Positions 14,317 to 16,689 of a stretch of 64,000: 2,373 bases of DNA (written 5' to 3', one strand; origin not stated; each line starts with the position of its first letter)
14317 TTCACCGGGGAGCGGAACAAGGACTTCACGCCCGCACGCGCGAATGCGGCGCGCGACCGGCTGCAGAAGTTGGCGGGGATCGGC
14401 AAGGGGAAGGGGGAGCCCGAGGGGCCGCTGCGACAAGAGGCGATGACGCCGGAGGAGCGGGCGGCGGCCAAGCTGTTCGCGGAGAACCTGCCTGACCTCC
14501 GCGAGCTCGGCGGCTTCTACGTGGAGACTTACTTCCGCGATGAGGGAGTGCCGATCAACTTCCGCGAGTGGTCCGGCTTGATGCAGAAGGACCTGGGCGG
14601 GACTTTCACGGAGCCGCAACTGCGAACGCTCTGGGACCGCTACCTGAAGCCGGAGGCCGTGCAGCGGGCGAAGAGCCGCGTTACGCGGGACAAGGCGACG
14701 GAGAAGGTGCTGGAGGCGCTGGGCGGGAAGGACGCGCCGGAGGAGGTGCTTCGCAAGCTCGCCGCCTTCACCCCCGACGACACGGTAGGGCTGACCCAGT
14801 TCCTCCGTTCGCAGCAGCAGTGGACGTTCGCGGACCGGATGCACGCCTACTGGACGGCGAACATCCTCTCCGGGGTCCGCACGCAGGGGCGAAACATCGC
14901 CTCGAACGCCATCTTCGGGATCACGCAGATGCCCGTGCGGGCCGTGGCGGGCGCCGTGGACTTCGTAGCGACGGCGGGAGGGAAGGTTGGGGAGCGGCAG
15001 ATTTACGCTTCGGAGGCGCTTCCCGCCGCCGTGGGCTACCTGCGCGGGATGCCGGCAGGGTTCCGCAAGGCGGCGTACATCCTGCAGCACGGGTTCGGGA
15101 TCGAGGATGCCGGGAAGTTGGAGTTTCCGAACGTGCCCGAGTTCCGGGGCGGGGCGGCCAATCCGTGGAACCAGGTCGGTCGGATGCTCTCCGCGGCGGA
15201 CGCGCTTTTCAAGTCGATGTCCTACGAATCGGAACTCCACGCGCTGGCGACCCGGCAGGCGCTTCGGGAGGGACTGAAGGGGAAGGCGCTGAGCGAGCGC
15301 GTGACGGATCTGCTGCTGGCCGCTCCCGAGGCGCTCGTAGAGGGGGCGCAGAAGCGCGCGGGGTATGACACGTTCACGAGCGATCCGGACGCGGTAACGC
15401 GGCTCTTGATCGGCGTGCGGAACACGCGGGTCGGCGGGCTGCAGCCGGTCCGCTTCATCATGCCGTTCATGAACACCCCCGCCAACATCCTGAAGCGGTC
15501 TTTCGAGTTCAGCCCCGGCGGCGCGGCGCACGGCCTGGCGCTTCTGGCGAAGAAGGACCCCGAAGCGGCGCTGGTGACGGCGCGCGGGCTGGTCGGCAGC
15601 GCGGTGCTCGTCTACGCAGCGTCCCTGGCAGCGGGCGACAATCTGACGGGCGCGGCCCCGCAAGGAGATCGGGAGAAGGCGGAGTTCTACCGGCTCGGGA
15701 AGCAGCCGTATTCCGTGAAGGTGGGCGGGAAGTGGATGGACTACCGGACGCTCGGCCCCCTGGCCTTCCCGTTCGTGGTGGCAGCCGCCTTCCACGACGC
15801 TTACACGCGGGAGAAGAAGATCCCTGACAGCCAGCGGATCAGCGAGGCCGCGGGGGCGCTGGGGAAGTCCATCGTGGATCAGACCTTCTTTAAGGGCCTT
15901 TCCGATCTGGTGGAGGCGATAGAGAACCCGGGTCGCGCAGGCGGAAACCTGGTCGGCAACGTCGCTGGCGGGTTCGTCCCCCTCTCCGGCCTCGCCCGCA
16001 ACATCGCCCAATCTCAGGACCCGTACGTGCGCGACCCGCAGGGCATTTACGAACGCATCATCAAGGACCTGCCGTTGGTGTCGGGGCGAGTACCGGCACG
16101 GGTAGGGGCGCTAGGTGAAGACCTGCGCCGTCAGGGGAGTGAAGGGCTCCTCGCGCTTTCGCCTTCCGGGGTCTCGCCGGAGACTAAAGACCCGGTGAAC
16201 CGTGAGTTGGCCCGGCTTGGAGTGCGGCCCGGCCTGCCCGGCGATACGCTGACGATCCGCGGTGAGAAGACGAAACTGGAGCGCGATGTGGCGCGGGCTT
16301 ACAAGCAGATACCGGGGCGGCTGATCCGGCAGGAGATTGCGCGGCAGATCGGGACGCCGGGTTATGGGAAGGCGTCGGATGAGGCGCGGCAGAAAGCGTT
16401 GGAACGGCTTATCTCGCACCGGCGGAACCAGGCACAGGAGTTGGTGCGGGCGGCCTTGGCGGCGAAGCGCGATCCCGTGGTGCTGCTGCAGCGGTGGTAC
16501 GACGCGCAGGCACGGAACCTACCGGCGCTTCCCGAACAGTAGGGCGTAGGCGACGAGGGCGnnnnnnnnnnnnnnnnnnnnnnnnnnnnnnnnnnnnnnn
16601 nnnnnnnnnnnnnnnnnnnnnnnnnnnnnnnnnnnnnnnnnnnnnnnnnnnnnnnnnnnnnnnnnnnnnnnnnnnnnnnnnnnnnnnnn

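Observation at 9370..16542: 2390-aa single-ORF multidomain protein (CHAP/NlpC-P60-like Cys-His peptidase + HExxH zincin motif + long linkers)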

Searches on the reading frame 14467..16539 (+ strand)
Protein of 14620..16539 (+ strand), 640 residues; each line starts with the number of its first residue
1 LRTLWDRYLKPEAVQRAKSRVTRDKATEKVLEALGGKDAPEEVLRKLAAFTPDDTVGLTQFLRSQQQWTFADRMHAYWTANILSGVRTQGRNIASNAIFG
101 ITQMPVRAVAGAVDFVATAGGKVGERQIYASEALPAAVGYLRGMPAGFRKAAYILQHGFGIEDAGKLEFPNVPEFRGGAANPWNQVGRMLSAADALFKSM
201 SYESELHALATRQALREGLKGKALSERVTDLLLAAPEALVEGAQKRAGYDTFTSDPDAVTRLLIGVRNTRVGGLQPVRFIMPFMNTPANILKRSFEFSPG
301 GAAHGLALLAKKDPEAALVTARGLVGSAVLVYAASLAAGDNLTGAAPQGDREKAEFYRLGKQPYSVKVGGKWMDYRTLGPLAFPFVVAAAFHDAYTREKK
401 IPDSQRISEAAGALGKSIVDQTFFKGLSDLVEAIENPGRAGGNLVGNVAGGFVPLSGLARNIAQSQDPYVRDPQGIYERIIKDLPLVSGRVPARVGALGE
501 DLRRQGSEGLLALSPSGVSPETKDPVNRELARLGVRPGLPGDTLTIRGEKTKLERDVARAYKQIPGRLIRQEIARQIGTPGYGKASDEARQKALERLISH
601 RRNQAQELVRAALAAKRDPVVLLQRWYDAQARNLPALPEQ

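Call 14: search_protein_families(library=pfam, proteins=[window:14620-16539:+], max_evalue=10)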
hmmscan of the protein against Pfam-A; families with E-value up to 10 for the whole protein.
window:14620-16539:+ (640 aa): 0 families

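Call 20: search_solved_structures(query=A1, max_evalue=10, show_alignments=2)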
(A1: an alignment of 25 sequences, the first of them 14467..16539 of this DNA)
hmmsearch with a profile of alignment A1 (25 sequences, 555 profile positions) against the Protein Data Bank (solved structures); distinct sequences matched with E-value up to 10: 2.
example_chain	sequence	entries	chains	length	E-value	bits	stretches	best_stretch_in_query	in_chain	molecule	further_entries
8up1_A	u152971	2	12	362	0.79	11.4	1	63-133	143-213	De Novo Protein sr322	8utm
7sau_A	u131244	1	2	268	1.7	10.3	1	172-242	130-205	GldM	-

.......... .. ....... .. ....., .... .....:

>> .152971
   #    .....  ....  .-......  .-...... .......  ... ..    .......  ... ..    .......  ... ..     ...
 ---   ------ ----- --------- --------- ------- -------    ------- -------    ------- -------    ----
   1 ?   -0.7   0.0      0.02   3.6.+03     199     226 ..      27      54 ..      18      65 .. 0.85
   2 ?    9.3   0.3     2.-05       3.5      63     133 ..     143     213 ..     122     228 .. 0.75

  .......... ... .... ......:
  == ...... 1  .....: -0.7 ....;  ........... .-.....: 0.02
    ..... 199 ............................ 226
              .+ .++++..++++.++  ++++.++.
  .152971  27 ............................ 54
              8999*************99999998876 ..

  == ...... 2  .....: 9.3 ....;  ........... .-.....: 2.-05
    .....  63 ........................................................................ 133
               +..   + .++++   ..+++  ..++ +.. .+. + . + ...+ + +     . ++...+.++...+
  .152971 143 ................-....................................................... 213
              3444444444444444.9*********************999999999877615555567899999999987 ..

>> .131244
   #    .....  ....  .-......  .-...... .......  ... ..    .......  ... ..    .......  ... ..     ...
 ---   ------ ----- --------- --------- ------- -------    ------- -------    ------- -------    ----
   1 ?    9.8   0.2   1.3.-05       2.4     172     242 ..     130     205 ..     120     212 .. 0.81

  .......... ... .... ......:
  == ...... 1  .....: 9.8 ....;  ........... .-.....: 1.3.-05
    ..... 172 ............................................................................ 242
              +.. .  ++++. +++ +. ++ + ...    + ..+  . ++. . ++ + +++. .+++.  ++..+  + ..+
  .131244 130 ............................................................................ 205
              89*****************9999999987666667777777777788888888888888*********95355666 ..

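Call 30: predict_structure(alignment_id=A1)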
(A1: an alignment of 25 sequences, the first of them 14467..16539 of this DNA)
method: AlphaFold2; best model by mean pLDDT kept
length: 691 residues; sequences in the alignment: 25
mean_pLDDT: 79.1   pTM: 0.73
mean pLDDT of the five models: 79.1, 77.1, 77.0, 76.5, 72.9
residues with pLDDT >= 90: 254; 70-90: 262; 50-70: 117; < 50: 58
segments of 3 or more residues with pLDDT < 50: 1-31, 62-74, 216-223
pLDDT, mean of each block of 10 residues (from residue 1): 34 40 42 52 53 53 41 49 56 72 61 66 80 83 88 94 94 87 95 93 84 52 59 81 90 96 96 96 93 92 83 76 65 78 90 92 88 96 95 85 74 86 86 92 80 78 76 68 76 79 82 85 87 89 88 70 60 80 85 91 93 94 94 94 95 95 94 95 74 43
secondary structure, 60 per line:
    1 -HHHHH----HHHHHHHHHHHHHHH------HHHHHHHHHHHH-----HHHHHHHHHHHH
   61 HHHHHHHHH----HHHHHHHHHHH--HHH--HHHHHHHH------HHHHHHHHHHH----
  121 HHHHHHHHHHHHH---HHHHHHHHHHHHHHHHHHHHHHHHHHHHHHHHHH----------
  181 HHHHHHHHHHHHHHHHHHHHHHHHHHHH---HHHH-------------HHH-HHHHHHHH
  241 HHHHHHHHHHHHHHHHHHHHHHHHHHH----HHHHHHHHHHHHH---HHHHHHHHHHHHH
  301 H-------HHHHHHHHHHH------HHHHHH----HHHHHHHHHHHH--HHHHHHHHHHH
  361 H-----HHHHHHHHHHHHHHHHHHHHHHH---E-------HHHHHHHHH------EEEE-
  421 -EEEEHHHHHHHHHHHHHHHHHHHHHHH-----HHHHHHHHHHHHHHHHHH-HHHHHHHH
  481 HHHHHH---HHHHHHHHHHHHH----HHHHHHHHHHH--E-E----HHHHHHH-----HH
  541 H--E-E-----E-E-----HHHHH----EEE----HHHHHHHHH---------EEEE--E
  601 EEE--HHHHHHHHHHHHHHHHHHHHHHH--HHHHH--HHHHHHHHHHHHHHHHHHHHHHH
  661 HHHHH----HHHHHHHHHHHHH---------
elements in order (helices of 4 or more, strands of 3 or more residues): H2-6 H11-25 H32-43 H49-69 H74-84 H92-99 H106-116 H121-133 H137-170 H181-208 H212-215 H233-267 H272-284 H288-301 H309-319 H326-331 H336-347 H350-361 H367-389 H401-409 E416-419 E422-425 H426-448 H454-471 H473-486 H490-502 H507-517 H527-533 H560-564 E569-571 H576-584 E594-597 E600-603 H606-628 H631-635 H638-665 H670-682

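Call 33: fold_search(model_id=the predicted structure, library=pdb)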
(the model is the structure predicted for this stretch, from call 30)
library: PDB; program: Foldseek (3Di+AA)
matches with E <= 10: 253; with E <= 0.001: 0
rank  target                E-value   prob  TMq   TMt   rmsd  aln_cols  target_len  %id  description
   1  8b71_A                2.1e-01  0.14  0.09  0.11  23.4       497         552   10  Upright KimA dimer with bound c-di-AMP from B. subtilis (released 2023-01-18)
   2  5m8k                  2.5e-01  0.18  0.12  0.15  22.5       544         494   12  Crystal structure of Eremococcus coleocola manganese transporter mutant E129Q (released 2017-01-11)
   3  9exz_B                2.5e-01  0.13  0.09  0.11  27.6       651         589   13  Efficient and scalable protein design using a relaxed sequence space (released 2024-10-16)
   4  5m8a                  2.8e-01  0.18  0.12  0.15  22.4       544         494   12  Crystal structure of Eremococcus coleocola manganese transporter mutant E129A (released 2017-01-11)
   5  5m8j                  2.9e-01  0.15  0.12  0.14  22.4       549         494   12  Crystal structure of Eremococcus coleocola manganese transporter mutant H236A (released 2017-01-11)
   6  4f35_A                2.9e-01  0.08  0.08  0.11  27.4       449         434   14  Crystal Structure of a bacterial dicarboxylate/sodium symporter (released 2012-10-24)
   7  7kyp_B                3.1e-01  0.12  0.08  0.15  24.0       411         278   12  PsaBC from Streptococcus pneumoniae in complex with Fab (released 2021-08-25)
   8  5m87                  4.7e-01  0.12  0.11  0.14  22.7       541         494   12  Crystal structure of Eremococcus coleocola manganese transporter (released 2017-01-11)
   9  9g6d_A                5.7e-01  0.06  0.08  0.10  22.6       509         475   10  CLC7/OSTM1 complex in the absence of PIP2 lipid. (released 2025-07-30)
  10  9g9n_A                6.2e-01  0.10  0.11  0.15  20.0       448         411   14  Lipid III flippase WzxE with NB10 and NB7 nanobodies in inward-facing conformation - crystal 1 (released 2025-01-22)
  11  5y50                  6.7e-01  0.11  0.12  0.15  20.5       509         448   10  Crystal structure of eukaryotic MATE transporter AtDTX14 (released 2017-12-06)
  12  6f2g_A                6.7e-01  0.07  0.09  0.12  21.8       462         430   11  Bacterial asc transporter crystal structure in open to in conformation (released 2019-04-24)
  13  9kkq_A                7.3e-01  0.07  0.10  0.11  27.2       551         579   11  Structure of hSGLT2-MAP17 complex in the substrate-bound occluded conformation (released 2025-09-03)
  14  8wjg                  7.6e-01  0.08  0.09  0.11  22.8       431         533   14  Cryo-EM structure of URAT1(R477S) (released 2024-08-28)
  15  9r1f_A                7.9e-01  0.05  0.08  0.10  26.5       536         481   10  Cryo-EM structure of human MATE1 in complex with metformin (released 2025-11-05)
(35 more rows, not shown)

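Call 35: search_dna_similar(query=window:14650-16539:+, collection=phages, mode=protein, max_evalue=0.001, max_rows=30)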
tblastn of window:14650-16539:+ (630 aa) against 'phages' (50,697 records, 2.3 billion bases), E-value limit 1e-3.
Records with a match: 18; places in all: 18; records where one place covers at least 80% of the query: 2.
Best place of each record, by identity: <60% 18.
By first word of the organism name: Roseobacter 5; Pelagibacter 4; Synechococcus 3; uncultured 3; Caudoviricetes 1; Desulfovibrio 1; Mycobacterium 1.
By host as written in the record: - 4; Candidatus Pelagibacter ubique HTCC1062 3; Paracoccaceae bacterium strain FZCC0023 2; Synechococcus sp. WH 8109 2; Paracoccaceae bacterium strain FZCC0196 1; Paracoccaceae bacterium strain FZCC0037 1; Desulfovibrio desulfuricans strain Edelweiss 1; Synechococcus sp. CC9605 1; and 3 more.
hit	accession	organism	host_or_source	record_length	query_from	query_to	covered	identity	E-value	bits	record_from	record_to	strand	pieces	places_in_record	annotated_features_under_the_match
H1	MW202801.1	Caudoviricetes sp.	Manatee Spring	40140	59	593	85%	25.8%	1e-24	115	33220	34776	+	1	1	hypothetical protein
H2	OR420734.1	Roseobacter phage CRP-804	Paracoccaceae bacterium strain FZCC0196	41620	62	580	82%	24.7%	8e-12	75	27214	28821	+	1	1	internal virion protein D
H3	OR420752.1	Roseobacter phage CRP-403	Paracoccaceae bacterium strain FZCC0037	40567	178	528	56%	25.9%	2e-7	61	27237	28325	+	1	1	internal virion protein D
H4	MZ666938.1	Desulfovibrio phage ProddE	Desulfovibrio desulfuricans strain ...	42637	178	524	55%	26.2%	5e-15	85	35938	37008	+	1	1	internal virion protein D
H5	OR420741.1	Roseobacter phage CRP-118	Paracoccaceae bacterium strain FZCC0023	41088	62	419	57%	25.3%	6e-6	56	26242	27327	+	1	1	hypothetical protein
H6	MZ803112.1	Synechococcus T7-like virus S-TIP28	Synechococcus sp. CC9605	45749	171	525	56%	24.1%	2e-7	61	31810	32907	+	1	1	internal virion protein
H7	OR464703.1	Mycobacterium phage jiawei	Mycolicibacterium smegmatis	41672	269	597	52%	25.5%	3e-4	50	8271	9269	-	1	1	hypothetical protein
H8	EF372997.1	Synechococcus phage Syn5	Synechococcus sp. WH 8109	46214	178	534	57%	22.7%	1e-4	52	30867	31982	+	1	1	45: internal virion protein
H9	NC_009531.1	Synechococcus phage Syn5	Synechococcus sp. WH 8109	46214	178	534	57%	22.7%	1e-4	52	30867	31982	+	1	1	45: internal virion protein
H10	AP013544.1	uncultured phage_MedDCM-OCT-S45-C18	metagenomic fosmid library constructed ...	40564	189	523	53%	22.7%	2e-7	61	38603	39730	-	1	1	none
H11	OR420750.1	Roseobacter phage CRP-361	Paracoccaceae bacterium strain FZCC0042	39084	16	289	43%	25.2%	3e-5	54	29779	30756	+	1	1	hypothetical protein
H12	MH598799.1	Pelagibacter phage HTVC025P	Candidatus Pelagibacter ubique HTCC1062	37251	25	282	41%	24.5%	1e-4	51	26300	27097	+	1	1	internal virion protein D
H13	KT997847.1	uncultured phage_Deep1-GF2-KM23-C739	0.2-5 um-sized marine plankton sample ...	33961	46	289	39%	25.8%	2e-4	51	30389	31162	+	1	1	internal virion protein D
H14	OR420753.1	Pelagibacter phage HTVC041P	Candidatus Pelagibacter ubique HTCC1063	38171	395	577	29%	29.1%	1e-5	55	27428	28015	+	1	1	internal virion protein D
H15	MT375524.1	Pelagibacter phage Gjalp EXVC020P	Candidatus Pelagibacter ubique HTCC1062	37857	397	599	32%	26.2%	2e-6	57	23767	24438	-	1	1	internal virion protein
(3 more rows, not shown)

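Call 38: get_annotated_region(hit=H2, flank=8000)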
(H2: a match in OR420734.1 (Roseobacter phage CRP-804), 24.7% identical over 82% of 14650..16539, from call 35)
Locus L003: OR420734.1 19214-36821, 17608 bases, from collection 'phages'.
description: Roseobacter phage CRP-804, complete genome.
organism: Roseobacter phage CRP-804 (NCBI taxid 3072850)
taxonomy: Viruses; Duplodnaviria; Heunggongvirae; Uroviricota; Caudoviricetes; Autographiviridae
host: Paracoccaceae bacterium strain FZCC0196; source: marine; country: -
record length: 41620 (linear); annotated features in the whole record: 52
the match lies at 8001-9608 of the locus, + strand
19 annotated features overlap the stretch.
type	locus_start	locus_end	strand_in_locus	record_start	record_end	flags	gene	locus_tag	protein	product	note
CDS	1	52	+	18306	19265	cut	-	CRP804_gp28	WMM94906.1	capsid protein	-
CDS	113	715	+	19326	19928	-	-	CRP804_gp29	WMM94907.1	tail tubular protein A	-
CDS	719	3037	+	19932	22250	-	-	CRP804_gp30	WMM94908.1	tail tubular protein B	-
CDS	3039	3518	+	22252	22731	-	-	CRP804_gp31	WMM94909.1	hypothetical protein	-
CDS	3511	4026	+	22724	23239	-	-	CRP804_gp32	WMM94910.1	hypothetical protein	-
CDS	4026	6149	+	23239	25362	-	-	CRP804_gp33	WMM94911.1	hypothetical protein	-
CDS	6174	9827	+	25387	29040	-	-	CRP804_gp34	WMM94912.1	internal virion protein D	-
CDS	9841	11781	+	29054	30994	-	-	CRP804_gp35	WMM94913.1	hypothetical protein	-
CDS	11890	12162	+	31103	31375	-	-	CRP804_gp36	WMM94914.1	hypothetical protein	-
CDS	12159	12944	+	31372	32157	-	-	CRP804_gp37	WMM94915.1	hypothetical protein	-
CDS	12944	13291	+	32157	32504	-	-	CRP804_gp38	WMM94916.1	hypothetical protein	-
CDS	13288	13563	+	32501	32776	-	-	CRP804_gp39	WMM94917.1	hypothetical protein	-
CDS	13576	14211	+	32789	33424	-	-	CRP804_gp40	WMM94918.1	hypothetical protein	-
CDS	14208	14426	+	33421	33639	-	-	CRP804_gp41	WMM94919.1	hypothetical protein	-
CDS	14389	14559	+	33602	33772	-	-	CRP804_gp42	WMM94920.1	hypothetical protein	-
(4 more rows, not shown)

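Call 80: search_protein_families(library=ncbifam, proteins=[window:14620-16539:+], max_evalue=1)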
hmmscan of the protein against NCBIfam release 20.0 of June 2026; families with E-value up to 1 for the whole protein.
window:14620-16539:+ (640 aa): 0 families

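Call 83: search_protein_representatives(alignment_id=A1)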
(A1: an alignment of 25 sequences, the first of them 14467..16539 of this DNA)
Query: 25 sequences, 555 profile positions. Proteins with E-value up to 0.001 (for the whole library): 28193; up to 1e-10: 25029; up to 1e-30: 19374. The best 150 are listed.
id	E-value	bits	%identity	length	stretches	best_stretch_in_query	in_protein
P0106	4.3e-221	751.8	-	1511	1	4-554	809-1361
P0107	1.1e-220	750.5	-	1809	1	4-554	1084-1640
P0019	4.8e-219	745.0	-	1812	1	4-554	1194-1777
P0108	5.3e-215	731.7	-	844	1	7-554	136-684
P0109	6.1e-214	728.1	-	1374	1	5-554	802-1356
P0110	6.8e-213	724.7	-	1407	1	4-554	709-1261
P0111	2.2e-212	723.0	-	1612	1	3-554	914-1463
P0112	1.4e-211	720.3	-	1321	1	3-554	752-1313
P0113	1.8e-210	716.7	-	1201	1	3-554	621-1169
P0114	1.8e-210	716.7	-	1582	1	2-553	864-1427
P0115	2.0e-209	713.2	-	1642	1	3-554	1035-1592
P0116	9.2e-208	707.7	-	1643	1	3-554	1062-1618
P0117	2.1e-207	706.6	-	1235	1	4-554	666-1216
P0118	1.8e-205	700.2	-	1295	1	5-554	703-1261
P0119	2.6e-205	699.6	-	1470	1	4-554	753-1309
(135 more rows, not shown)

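Call 90: search_protein_families(library=pfam, proteins=[L003:6174-9824:+], max_evalue=0.01)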
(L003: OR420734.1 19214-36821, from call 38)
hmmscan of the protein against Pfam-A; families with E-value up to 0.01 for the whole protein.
L003:6174-9824:+ (1217 aa): 0 families
